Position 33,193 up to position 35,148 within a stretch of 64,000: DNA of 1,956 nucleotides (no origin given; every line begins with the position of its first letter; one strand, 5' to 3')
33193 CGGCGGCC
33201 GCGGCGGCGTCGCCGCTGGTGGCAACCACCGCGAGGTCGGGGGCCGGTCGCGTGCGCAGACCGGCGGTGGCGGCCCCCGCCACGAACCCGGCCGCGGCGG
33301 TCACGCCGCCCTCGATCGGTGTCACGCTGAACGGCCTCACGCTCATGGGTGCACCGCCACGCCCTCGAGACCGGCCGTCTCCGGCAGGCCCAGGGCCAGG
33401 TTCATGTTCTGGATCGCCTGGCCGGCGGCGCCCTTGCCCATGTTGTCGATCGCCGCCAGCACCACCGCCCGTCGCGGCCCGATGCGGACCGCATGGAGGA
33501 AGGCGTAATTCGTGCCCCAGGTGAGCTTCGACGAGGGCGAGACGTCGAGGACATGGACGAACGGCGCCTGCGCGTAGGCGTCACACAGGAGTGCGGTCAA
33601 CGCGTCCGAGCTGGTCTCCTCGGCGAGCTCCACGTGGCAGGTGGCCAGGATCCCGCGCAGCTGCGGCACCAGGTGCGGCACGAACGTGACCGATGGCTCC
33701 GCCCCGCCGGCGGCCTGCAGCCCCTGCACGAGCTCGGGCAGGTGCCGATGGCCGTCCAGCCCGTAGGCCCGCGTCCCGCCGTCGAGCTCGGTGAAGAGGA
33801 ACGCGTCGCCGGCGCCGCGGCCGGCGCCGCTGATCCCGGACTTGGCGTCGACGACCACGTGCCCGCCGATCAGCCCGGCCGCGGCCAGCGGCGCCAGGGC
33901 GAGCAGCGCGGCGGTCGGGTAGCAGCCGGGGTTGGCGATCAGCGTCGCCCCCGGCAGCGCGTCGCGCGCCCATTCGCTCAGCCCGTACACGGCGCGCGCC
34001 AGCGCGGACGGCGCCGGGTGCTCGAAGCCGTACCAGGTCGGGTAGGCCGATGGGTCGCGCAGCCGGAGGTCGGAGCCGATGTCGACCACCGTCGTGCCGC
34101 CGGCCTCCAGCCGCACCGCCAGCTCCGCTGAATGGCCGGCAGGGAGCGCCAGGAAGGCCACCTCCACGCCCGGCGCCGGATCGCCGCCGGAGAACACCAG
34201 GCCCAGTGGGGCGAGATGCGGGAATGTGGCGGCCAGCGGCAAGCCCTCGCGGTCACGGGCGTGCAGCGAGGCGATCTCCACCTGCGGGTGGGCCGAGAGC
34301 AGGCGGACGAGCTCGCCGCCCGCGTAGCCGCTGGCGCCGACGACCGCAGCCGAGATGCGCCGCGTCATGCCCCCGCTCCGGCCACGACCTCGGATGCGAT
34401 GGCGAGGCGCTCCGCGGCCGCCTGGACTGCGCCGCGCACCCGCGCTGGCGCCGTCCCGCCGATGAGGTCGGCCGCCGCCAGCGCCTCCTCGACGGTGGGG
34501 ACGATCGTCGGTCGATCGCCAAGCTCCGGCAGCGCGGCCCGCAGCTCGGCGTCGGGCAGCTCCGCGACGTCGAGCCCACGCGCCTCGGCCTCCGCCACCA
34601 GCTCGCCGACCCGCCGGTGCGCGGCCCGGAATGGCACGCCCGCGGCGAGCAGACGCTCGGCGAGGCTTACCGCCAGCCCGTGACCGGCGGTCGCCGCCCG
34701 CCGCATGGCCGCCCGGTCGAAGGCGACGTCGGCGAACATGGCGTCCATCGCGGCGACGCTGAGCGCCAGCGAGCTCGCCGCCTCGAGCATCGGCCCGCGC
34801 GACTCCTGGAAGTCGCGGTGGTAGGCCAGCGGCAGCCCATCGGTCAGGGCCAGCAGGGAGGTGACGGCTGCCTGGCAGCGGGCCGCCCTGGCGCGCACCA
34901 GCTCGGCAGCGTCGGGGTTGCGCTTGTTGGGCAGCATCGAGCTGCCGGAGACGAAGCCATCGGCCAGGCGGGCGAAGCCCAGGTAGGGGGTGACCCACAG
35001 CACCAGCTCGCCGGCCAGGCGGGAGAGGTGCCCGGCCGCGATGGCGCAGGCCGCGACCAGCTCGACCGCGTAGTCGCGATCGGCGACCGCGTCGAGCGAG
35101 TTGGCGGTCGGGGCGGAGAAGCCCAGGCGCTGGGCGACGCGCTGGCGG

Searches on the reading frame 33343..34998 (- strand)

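Call 29: search_protein_families(library=pfam, proteins=[window:33343-34998:-])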
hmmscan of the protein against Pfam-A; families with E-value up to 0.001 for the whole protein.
window:33343-34998:- (551 aa): 3 families
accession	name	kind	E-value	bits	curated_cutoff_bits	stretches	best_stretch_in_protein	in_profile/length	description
PF22698.1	Semialdhyde_dhC_1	-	2.8e-46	157.8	27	1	359-519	1-165/165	Semialdehyde dehydrogenase, dimerisation domain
PF01118.30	Semialdhyde_dh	-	2.5e-21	76.7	26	1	217-348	2-118/121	Semialdehyde dehydrogenase, NAD binding domain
PF02774.23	Semialdhyde_dhC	-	6.1e-11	43.2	26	1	368-520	1-182/184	Semialdehyde dehydrogenase, dimerisation domain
